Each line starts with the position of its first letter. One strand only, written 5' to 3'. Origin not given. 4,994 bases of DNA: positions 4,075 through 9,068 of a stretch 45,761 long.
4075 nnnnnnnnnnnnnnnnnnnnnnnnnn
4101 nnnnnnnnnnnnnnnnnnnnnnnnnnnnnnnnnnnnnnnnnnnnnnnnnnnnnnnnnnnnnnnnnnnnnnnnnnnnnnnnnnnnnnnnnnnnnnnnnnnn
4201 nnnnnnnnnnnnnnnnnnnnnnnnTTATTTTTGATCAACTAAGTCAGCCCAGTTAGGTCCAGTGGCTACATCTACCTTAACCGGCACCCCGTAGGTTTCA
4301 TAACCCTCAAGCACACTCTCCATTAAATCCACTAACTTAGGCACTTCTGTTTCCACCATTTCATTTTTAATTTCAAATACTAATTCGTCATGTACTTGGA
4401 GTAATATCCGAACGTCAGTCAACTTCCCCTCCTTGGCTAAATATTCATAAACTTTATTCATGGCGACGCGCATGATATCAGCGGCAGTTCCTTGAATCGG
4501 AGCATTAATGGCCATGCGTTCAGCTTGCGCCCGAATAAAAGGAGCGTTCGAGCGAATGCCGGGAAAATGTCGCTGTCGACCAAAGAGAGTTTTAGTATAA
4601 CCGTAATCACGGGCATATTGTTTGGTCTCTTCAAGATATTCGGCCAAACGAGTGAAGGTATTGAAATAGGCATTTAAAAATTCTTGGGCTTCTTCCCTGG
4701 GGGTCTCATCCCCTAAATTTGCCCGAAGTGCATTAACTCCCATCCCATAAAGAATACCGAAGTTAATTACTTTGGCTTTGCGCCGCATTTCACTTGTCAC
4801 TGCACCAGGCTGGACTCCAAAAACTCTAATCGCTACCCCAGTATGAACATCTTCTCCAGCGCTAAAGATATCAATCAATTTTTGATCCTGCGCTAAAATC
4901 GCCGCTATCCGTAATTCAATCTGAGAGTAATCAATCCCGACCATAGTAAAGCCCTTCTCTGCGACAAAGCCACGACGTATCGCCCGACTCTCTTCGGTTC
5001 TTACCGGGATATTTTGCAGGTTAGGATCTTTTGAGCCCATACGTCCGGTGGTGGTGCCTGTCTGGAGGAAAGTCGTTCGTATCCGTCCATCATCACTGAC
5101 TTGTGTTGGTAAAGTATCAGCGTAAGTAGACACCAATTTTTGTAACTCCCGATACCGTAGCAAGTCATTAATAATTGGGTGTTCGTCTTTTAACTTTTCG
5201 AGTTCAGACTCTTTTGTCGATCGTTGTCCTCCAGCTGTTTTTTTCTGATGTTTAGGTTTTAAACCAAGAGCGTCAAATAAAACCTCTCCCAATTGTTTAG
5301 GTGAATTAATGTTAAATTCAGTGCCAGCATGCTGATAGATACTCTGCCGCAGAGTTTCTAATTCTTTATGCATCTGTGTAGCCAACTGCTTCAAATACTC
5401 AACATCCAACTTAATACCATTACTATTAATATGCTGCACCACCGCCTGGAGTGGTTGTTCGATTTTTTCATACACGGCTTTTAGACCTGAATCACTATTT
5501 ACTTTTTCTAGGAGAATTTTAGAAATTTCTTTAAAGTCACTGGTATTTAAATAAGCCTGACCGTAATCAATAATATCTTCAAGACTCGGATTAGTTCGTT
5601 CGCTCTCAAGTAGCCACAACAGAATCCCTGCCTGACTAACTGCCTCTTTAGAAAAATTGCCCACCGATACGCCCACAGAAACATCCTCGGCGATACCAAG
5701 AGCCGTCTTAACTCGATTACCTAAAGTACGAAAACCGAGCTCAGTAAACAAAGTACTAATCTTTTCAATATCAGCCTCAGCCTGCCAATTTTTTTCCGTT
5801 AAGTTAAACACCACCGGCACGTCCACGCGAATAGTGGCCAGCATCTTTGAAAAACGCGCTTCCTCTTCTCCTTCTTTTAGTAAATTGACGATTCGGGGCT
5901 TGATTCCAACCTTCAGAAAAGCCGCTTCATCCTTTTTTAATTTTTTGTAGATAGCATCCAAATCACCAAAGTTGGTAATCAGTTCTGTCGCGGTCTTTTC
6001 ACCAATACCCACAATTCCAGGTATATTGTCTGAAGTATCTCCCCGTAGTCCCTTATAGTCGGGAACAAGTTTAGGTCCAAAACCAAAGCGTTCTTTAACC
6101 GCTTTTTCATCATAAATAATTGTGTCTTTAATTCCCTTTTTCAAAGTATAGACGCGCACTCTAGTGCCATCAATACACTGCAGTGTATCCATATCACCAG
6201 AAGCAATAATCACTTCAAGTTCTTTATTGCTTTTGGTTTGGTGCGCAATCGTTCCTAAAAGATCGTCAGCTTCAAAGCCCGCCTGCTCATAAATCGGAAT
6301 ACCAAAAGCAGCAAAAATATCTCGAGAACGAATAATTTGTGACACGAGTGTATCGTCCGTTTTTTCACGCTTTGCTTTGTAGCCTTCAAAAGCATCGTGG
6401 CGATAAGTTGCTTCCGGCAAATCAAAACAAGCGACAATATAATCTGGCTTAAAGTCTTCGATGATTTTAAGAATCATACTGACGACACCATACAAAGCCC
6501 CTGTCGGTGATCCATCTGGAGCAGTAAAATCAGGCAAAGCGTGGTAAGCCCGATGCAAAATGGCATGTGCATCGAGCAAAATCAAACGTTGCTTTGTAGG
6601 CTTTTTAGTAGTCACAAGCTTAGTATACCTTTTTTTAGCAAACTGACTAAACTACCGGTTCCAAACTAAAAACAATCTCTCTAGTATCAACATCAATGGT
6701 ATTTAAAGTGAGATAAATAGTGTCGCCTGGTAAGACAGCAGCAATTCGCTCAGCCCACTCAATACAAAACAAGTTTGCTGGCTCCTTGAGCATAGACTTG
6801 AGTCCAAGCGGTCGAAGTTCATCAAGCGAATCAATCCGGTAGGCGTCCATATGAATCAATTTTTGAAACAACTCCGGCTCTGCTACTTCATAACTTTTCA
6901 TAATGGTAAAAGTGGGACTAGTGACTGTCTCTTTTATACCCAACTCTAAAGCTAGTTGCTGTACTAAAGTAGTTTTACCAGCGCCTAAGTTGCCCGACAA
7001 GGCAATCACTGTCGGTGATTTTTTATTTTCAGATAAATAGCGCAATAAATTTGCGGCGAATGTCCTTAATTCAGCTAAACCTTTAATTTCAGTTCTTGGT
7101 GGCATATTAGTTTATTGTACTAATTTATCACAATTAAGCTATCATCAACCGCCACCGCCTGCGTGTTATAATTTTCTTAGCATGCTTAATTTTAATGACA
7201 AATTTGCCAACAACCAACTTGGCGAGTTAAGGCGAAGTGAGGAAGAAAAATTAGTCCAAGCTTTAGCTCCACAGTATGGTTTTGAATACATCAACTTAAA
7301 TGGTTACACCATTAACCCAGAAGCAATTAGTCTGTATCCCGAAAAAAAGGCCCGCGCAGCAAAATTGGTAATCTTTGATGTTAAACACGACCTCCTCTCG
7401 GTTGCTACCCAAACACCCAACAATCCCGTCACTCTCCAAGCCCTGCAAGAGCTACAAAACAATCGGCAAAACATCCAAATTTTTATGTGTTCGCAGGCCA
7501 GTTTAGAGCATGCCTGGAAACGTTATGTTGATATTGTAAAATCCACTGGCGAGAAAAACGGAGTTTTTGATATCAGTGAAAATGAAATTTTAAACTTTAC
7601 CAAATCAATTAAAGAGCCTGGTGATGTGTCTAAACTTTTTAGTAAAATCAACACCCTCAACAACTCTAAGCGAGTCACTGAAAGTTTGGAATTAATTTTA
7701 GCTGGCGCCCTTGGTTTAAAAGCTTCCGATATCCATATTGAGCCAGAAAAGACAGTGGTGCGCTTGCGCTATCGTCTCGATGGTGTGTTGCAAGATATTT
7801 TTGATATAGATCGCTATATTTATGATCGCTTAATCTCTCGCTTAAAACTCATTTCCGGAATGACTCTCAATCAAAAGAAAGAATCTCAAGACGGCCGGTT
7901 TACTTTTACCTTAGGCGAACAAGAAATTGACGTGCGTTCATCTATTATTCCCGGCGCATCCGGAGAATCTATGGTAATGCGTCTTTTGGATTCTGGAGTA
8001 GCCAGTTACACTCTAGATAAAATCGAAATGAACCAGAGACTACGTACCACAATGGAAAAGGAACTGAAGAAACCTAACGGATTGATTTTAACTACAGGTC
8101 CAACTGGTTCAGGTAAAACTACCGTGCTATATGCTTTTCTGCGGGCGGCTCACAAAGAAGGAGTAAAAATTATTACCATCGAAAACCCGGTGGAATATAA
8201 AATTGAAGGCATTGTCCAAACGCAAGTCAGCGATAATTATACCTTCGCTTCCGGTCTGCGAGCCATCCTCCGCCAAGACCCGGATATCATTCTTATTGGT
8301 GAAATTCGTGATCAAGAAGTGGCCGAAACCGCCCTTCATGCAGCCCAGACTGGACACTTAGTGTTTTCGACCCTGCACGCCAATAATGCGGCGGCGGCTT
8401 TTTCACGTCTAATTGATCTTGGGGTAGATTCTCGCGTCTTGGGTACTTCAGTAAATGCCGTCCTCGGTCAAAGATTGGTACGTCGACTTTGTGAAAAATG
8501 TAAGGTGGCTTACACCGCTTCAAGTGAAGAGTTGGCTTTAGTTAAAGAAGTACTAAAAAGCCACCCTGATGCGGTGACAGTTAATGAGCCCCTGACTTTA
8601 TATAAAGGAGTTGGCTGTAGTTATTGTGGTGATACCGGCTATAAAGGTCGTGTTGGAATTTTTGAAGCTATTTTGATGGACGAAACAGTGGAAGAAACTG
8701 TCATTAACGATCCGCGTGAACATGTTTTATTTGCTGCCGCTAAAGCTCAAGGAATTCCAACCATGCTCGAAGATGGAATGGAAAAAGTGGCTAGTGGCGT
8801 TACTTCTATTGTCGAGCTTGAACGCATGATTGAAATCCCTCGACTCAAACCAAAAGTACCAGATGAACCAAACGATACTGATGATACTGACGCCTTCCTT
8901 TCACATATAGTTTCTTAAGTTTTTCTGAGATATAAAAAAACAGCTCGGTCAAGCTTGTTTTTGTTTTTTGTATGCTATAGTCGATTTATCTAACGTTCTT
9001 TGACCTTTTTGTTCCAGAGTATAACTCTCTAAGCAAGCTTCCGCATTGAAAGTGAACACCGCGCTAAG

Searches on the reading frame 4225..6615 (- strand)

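Call 59: search_protein_families(library=pfam, proteins=[window:4225-6615:-], max_evalue=0.0001)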
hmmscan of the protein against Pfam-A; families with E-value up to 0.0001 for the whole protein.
window:4225-6615:- (796 aa): 3 families
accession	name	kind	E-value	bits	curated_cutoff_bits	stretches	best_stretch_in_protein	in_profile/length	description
PF00476.26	DNA_pol_A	-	3e-138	461.4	34.3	1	406-791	2-381/381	DNA polymerase family A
PF02739.22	5_3_exonuc_N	-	3.6e-50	170.3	34.3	1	10-178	1-164/164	5'-3' exonuclease, N-terminal resolvase-like domain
PF01367.25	5_3_exonuc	-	5.4e-26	91.4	40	1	181-278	3-92/97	5'-3' exonuclease, C-terminal SAM fold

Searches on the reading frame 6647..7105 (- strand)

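Call 59: search_protein_families(library=pfam, proteins=[window:6647-7105:-], max_evalue=0.0001)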
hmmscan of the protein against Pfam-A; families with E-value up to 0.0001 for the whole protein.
window:6647-7105:- (152 aa): 2 families
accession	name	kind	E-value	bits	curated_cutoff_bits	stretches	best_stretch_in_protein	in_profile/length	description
PF02367.23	TsaE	-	2.3e-33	115.3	26.6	1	12-143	6-127/128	Threonylcarbamoyl adenosine biosynthesis protein TsaE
PF25199.1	nSTAND_NTPase5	-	4e-05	23.9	34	1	14-56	22-66/145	Novel STAND NTPase 5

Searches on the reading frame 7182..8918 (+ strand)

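Call 59: search_protein_families(library=pfam, proteins=[window:7182-8918:+], max_evalue=0.0001)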
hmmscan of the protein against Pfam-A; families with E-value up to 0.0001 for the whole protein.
window:7182-8918:+ (578 aa): 4 families
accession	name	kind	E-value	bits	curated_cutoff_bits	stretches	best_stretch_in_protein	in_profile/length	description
PF00437.27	T2SSE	-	8.6e-110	367.3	24.9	1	162-548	5-370/370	Type II/IV secretion system protein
PF05157.20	MshEN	-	5e-09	36.5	23.1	1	32-117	1-85/90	MshEN domain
PF13401.12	AAA_22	-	1.6e-05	25.6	27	0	299-344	5-50/130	AAA domain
PF25199.1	nSTAND_NTPase5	-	3.5e-05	24.1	34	0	280-341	21-84/145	Novel STAND NTPase 5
